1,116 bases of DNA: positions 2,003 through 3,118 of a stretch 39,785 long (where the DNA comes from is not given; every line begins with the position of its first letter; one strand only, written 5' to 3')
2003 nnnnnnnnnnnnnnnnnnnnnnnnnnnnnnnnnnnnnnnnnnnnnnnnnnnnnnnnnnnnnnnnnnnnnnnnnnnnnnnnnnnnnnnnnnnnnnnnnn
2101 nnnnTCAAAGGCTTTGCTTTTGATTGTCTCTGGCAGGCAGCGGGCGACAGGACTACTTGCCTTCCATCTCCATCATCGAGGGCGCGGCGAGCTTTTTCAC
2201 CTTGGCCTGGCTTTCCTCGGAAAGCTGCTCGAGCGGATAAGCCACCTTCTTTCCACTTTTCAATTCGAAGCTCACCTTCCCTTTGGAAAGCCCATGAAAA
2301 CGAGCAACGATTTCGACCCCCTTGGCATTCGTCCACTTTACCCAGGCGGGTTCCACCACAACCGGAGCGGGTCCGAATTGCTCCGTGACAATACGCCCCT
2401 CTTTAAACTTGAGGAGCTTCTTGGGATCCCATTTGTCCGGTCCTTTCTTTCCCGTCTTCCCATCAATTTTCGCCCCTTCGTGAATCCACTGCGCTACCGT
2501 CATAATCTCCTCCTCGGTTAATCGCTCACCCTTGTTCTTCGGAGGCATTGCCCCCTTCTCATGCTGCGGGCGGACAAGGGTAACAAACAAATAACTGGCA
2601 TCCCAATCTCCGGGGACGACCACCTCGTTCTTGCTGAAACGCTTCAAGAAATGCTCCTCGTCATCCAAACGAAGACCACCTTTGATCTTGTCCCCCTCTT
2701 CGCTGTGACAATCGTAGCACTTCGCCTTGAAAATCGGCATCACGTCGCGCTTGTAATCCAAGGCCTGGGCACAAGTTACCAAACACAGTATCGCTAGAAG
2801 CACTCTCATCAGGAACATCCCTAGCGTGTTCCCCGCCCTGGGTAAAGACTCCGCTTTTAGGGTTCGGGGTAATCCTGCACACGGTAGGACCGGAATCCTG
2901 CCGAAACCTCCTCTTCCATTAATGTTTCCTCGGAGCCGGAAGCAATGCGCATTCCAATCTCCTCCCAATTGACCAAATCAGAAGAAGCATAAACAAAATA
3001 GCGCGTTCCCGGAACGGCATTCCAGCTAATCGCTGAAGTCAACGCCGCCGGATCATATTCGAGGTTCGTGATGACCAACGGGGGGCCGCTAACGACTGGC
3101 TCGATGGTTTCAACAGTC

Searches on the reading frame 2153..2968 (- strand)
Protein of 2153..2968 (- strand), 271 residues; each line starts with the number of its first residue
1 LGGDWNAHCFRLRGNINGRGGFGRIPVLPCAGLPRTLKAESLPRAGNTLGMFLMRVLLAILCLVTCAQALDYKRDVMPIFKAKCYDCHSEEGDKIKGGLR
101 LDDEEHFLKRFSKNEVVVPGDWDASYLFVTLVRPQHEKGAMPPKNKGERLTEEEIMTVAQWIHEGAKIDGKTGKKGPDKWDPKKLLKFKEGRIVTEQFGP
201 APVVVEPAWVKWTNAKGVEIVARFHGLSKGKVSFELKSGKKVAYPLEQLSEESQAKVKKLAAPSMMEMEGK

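Call 60: search_protein_families(library=pfam, proteins=[window:2153-2968:-], max_evalue=0.00001)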
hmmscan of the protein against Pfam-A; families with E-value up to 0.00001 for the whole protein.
window:2153-2968:- (271 aa): 2 families
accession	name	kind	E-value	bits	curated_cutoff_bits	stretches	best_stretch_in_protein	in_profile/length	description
PF07635.16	PSCyt1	-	1.9e-12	48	22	1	84-144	1-58/59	Planctomycete cytochrome C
PF13442.11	Cytochrome_CBB3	-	3.5e-06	27.7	27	0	78-162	8-68/68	Cytochrome C oxidase, cbb3-type, subunit III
